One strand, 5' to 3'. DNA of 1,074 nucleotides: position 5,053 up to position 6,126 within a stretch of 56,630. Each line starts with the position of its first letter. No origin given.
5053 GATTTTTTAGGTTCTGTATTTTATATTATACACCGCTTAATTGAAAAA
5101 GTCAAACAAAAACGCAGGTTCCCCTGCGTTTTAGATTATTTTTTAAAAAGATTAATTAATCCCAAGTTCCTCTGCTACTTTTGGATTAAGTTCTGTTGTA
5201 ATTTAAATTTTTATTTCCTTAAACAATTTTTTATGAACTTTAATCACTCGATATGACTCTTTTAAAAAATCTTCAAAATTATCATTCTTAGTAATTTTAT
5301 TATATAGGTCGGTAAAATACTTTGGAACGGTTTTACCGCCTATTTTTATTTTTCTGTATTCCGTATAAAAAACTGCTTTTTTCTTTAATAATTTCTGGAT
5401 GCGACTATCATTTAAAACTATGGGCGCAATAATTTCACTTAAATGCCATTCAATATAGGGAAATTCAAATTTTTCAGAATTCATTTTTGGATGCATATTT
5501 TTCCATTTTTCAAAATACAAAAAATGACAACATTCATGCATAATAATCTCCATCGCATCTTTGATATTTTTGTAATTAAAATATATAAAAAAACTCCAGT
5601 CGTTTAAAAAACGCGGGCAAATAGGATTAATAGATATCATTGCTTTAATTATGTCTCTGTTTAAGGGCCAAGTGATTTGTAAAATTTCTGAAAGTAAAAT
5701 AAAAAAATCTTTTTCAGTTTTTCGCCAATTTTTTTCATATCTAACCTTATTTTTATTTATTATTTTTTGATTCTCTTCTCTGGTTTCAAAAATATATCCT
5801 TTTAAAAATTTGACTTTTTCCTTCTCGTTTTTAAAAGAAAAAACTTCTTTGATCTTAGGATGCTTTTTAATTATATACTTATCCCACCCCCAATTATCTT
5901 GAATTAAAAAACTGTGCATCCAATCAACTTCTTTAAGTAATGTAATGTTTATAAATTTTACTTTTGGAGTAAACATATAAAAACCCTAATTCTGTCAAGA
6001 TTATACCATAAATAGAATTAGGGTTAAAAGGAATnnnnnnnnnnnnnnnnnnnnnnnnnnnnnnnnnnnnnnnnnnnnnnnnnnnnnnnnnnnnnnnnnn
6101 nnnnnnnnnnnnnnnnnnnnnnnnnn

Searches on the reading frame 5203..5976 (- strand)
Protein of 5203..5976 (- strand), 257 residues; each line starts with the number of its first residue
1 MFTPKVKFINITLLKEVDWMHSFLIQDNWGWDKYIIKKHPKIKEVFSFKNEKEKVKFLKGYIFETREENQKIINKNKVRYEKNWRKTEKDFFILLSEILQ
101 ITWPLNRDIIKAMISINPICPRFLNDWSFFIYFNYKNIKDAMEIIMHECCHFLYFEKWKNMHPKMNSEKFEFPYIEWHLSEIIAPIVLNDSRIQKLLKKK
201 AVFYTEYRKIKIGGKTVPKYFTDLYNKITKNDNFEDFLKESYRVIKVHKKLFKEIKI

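Call 3: search_protein_families(library=pfam, proteins=[window:5203-5976:-], max_evalue=0.01)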
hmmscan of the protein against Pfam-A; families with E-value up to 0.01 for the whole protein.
window:5203-5976:- (257 aa): 0 families

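Call 4: search_protein_families(library=ncbifam, proteins=[window:5203-5976:-], max_evalue=0.01)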
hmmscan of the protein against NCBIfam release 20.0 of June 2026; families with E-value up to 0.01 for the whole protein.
window:5203-5976:- (257 aa): 0 families

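Call 32: search_protein_families(library=pfam, proteins=[window:5203-5976:-], max_evalue=10)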
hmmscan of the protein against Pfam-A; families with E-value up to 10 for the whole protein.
window:5203-5976:- (257 aa): 0 families

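Call 35: find_homologous_proteins(query=window:5203-5976:-)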
Query window:5203-5976:- (257 aa): 240 proteins with E <= 0.001 among 863 candidates; the best 120 are listed.
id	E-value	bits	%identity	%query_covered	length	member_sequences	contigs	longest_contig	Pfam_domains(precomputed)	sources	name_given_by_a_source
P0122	8.1e-167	571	99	100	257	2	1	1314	-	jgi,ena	jgi:hypothetical protein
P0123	2.6e-117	409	73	98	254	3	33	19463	-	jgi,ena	-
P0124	2.8e-117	409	70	98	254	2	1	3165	-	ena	-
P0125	4.6e-117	408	70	99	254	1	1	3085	-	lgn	-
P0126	2.7e-116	406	71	98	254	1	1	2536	-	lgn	-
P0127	1.4e-115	403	71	98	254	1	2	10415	-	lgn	-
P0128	6.8e-115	401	68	98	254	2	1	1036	-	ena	-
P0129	9.4e-115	401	70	98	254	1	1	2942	-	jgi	-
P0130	2.3e-114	399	69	98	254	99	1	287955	-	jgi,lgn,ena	-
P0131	2.5e-114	399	70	98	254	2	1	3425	-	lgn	-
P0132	2.9e-114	399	68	98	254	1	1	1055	-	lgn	-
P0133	5.8e-114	398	67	98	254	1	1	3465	-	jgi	-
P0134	2.7e-113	396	69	98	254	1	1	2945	-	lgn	-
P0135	3.3e-113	395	69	98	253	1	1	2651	-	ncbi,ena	-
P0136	1.3e-112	394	69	98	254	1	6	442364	-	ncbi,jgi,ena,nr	ncbi:MAG: hypothetical protein GX627_00335 [Parcubacteria group bacterium]|nr:hypothetical protein [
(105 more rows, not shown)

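Call 36: find_encoding_contigs(protein=P0136, flank=6000, max_places=3)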
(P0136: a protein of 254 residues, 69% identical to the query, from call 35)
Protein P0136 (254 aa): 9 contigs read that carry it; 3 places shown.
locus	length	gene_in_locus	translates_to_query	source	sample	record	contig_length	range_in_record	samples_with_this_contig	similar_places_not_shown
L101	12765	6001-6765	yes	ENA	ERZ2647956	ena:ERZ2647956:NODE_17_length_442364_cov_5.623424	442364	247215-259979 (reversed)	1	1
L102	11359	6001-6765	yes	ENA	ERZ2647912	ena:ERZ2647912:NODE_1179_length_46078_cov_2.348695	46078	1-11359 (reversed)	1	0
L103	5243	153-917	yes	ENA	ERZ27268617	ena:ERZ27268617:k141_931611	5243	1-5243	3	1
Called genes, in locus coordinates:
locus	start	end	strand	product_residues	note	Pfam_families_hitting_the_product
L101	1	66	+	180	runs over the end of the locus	PF04542:Sigma70_r2, PF08281:Sigma70_r4_2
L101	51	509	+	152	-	-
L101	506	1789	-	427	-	-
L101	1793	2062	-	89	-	PF00085:Thioredoxin, PF13098:Thioredoxin_2, PF14595:Thioredoxin_9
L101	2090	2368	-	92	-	PF02001:DUF134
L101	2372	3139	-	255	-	PF00106:adh_short, PF08659:KR, PF13561:adh_short_C2, PF23441:SDR (weak)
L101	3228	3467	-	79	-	PF17253:DUF5320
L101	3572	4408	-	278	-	PF13387:Lnb_N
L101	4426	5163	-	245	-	-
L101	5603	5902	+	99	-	-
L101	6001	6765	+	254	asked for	-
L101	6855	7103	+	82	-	-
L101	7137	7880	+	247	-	PF01209:Ubie_methyltran, PF13489:Methyltransf_23, PF01728:FtsJ, PF02353:CMAS, PF05175:MTS, PF07021:MetW, PF13847:Methyltransf_31, PF08241:Methyltransf_11, +5 more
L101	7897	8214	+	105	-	-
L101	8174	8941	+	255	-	PF00398:RrnaAD (weak), PF13489:Methyltransf_23, PF08241:Methyltransf_11, PF08242:Methyltransf_12, PF13649:Methyltransf_25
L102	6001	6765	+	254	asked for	-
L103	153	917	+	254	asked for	-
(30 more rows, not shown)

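Call 37: find_encoding_contigs(protein=P0130, flank=6000, max_places=3)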
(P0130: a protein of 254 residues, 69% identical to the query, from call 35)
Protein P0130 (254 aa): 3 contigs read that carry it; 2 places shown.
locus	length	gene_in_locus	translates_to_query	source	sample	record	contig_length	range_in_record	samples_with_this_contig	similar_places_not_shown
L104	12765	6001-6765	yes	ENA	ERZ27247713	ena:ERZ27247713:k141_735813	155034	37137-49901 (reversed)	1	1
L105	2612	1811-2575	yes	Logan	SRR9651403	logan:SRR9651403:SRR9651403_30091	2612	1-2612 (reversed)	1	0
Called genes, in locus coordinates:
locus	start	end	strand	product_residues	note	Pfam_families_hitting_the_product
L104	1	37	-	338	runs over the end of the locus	-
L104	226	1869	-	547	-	PF04773:FecR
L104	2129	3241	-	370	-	PF03773:ArsP_1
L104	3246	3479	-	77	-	PF13192:Thioredoxin_3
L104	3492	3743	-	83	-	PF01022:HTH_5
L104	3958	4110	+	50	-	-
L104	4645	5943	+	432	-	PF13353:Fer4_12 (weak), PF04055:Radical_SAM, PF13186:SPASM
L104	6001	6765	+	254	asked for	-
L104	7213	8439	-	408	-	PF03979:Sigma70_r1_1, PF00140:Sigma70_r1_2, PF04542:Sigma70_r2, PF04539:Sigma70_r3, PF04545:Sigma70_r4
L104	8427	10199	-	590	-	PF01807:Zn_ribbon_DnaG, PF08275:DNAG_N, PF01751:Toprim, PF13155:Toprim_2, PF13662:Toprim_4, PF10410:DnaB_bind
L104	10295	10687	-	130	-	PF21631:A9CJY8-like_N, PF13840:ACT_7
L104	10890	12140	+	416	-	PF00089:Trypsin, PF13365:Trypsin_2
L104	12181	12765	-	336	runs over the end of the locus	PF00389:2-Hacid_dh, PF02826:2-Hacid_dh_C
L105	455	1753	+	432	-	PF13353:Fer4_12 (weak), PF04055:Radical_SAM, PF13186:SPASM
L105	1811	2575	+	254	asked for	-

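Call 38: find_encoding_contigs(protein=P0123, flank=6000, max_places=3)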
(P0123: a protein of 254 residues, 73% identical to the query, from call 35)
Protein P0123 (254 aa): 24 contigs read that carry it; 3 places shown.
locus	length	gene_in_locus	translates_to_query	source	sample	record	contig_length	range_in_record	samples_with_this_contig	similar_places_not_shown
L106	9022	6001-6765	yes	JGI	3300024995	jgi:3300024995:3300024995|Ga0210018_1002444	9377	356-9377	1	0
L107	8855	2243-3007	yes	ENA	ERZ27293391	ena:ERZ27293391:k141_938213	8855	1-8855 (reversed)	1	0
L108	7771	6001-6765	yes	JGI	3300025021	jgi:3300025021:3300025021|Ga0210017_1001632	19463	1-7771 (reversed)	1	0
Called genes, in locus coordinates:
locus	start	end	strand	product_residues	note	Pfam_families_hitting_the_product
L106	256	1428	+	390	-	PF04055:Radical_SAM, PF13353:Fer4_12 (weak), PF13186:SPASM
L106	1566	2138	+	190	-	PF05219:DREV (weak), PF03848:TehB, PF13489:Methyltransf_23, PF05175:MTS, PF13847:Methyltransf_31, PF08241:Methyltransf_11, PF08242:Methyltransf_12, PF13649:Methyltransf_25, +2 more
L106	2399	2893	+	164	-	PF05402:PqqD (weak)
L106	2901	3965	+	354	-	PF04055:Radical_SAM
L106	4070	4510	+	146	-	PF01551:Peptidase_M23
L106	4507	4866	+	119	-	PF00293:NUDIX, PF22327:Nudt16-like (weak)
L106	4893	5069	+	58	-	-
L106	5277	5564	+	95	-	-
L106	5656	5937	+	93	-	PF13186:SPASM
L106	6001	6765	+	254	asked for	-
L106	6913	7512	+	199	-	-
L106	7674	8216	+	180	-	PF13302:Acetyltransf_3, PF13420:Acetyltransf_4, PF00583:Acetyltransf_1, PF13673:Acetyltransf_10, PF13508:Acetyltransf_7, PF08445:FR47 (weak)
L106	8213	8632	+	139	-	PF00293:NUDIX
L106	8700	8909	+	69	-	-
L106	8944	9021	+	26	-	?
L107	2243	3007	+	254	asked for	-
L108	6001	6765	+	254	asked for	-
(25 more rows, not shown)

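Call 51: predict_structure(alignment_id=A2)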
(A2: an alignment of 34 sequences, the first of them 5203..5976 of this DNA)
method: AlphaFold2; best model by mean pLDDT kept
length: 257 residues; sequences in the alignment: 34
mean_pLDDT: 86.4   pTM: 0.85
mean pLDDT of the five models: 86.4, 86.3, 73.1, 68.0, 63.4
residues with pLDDT >= 90: 148; 70-90: 74; 50-70: 27; < 50: 8
segments of 3 or more residues with pLDDT < 50: 36-41
pLDDT, mean of each block of 10 residues (from residue 1): 90 88 66 48 62 83 89 94 97 96 91 83 85 91 95 94 88 87 95 92 91 95 88 88 94 76
secondary structure, 60 per line:
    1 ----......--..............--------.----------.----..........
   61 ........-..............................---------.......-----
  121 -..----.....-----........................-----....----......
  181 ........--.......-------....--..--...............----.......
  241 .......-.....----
elements in order: E5-10 H13-26 H51-68 H70-99 E109-115 E128-132 H138-161 H167-170 H175-188 H191-197 H205-208 H217-229 H234-247 H249-253

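Call 53: fold_search(model_id=the predicted structure, library=pdb)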
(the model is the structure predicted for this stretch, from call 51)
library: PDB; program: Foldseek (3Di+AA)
matches with E <= 10: 116; with E <= 0.001: 0
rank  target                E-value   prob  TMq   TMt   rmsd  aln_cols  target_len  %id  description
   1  7xyo_A                1.6e-01  0.41  0.28  0.16  10.3       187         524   13  Crystal Structure of a M61 aminopeptidase family member from Myxococcus fulvus (released 2023-06-07)
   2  8p0i_B                4.4e-01  0.23  0.26  0.10  15.2       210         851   11  Crystal structure of the open conformation of insulin-regulated aminopeptidase in complex with a small-MW inhibitor (released 2024-09-04)
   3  8cgw_A                7.2e-01  0.16  0.25  0.09  15.4       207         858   10  Insulin-regulated aminopeptidase (IRAP) in complex with an allosteric benzopyran-based inhibitor (released 2024-01-31)
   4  7vpp_C                1.1e+00  0.23  0.19  0.06  10.5       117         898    9  Structures of a deltacoronavirus spike protein bound to porcine and human receptors indicate the risk of virus adaptat (released 2022-03-16)
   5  6ifg_B                1.2e+00  0.08  0.20  0.13  13.3       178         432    8  Crystal structure of M1 zinc metallopeptidase E323A mutant bound to Tyr-ser-ala substrate from Deinococcus radiodurans (released 2019-09-25)
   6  3dwc_B                1.3e+00  0.11  0.25  0.15  12.4       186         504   10  Trypanosoma Cruzi Metallocarboxypeptidase 1 (released 2008-09-09)
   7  6a8z_B                1.3e+00  0.07  0.20  0.13  12.7       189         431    8  Crystal structure of M1 zinc metallopeptidase from Deinococcus radiodurans (released 2019-07-17)
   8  2cxx_A                1.4e+00  0.04  0.12  0.15  17.0       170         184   16  Crystal structure of a probable GTP-binding protein engB (released 2006-01-01)
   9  6koz_B                1.5e+00  0.06  0.18  0.13  13.9       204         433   10  Crystal structure of two domain M1 zinc metallopeptidase E323 mutant bound to L-Leucine amino acid (released 2020-01-22)
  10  4qhi_A                1.6e+00  0.20  0.20  0.42   8.8       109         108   16  Crystal structure of Methanocaldococcus jannaschii selecase mutant R36W (released 2014-07-16)
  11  6koy_A                1.6e+00  0.16  0.24  0.15   7.3       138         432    9  Crystal structure of two domain M1 Zinc metallopeptidase E323A mutant bound to L-tryptophan amino acid (released 2020-01-22)
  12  3qnf_C                1.6e+00  0.15  0.25  0.09   9.5       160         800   12  Crystal structure of the open state of human endoplasmic reticulum aminopeptidase 1 ERAP1 (released 2011-02-23)
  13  6ifg_A                1.6e+00  0.08  0.22  0.14  13.3       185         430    8  Crystal structure of M1 zinc metallopeptidase E323A mutant bound to Tyr-ser-ala substrate from Deinococcus radiodurans (released 2019-09-25)
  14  5ab2_B                1.6e+00  0.13  0.24  0.09   9.3       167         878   14  Crystal structure of aminopeptidase ERAP2 with ligand (released 2015-09-30)
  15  6a8z_A                1.6e+00  0.12  0.22  0.15   8.8       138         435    9  Crystal structure of M1 zinc metallopeptidase from Deinococcus radiodurans (released 2019-07-17)
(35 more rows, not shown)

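Call 85: search_protein_representatives(alignment_id=A2)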
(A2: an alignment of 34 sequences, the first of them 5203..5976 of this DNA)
Query: 34 sequences, 254 profile positions. Proteins with E-value up to 0.001 (for the whole library): 657; up to 1e-10: 393; up to 1e-30: 108. The best 150 are listed.
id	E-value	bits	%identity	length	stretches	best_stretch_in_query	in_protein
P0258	1.4e-97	342.5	-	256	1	1-253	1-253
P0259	1.1e-90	319.9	-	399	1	3-253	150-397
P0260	2.3e-84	299.2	-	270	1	1-248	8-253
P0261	3.4e-77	275.7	-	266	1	3-253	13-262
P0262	6.8e-72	258.3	-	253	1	5-251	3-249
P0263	5.4e-71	255.4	-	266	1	2-252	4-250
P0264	8.8e-70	251.4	-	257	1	3-251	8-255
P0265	2.2e-67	243.5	-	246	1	1-252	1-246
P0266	6.4e-66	238.7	-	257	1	3-250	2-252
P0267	3.6e-65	236.3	-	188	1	3-192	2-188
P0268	1.1e-64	234.7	-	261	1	3-250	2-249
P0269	3.1e-62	226.6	-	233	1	15-245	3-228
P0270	1.2e-59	218.2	-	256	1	1-251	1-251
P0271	1.2e-58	215.0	-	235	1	6-245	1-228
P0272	1.5e-54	201.5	-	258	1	4-249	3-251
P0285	1.5e-47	178.6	-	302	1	3-251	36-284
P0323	3.3e-39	151.2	-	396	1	3-251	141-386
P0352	2.6e-32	128.6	-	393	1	3-230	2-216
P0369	9.3e-30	120.3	-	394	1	4-251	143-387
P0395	4.1e-26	108.3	-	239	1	82-247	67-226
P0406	1.1e-24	103.6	-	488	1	53-246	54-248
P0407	1.3e-24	103.4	-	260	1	54-252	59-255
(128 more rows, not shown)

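Call 86: search_protein_families(library=pfam, proteins=[P0259, P0323, P0369, P0352, P0406, P0285, P0407, P0395], max_evalue=0.01)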
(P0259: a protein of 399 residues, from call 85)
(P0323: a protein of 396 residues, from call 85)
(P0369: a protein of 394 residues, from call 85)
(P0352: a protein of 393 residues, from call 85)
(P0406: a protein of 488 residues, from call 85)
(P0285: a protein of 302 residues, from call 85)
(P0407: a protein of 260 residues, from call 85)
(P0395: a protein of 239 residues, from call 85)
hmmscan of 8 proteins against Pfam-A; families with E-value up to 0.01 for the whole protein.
P0259 (399 aa): 0 families

P0323 (396 aa): 0 families

P0369 (394 aa): 1 family
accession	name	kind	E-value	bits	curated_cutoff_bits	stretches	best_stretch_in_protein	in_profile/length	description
PF13151.12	DUF3990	-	0.0037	17.4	32.2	1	1-48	1-46/152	Protein of unknown function (DUF3990)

P0352 (393 aa): 0 families

P0406 (488 aa): 3 families
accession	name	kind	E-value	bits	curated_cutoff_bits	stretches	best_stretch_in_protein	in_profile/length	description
PF13485.12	Peptidase_MA_2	-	8.2e-10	39.3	32.4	1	361-455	69-170/201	Peptidase MA superfamily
PF10263.15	SprT-like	-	0.0046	17.2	25.6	0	352-376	55-79/108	SprT-like family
PF04450.18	BSP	-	0.0095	16.2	23.8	0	333-390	80-134/207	Peptidase of plants and bacteria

P0285 (302 aa): 0 families

P0407 (260 aa): 0 families

P0395 (239 aa): 0 families
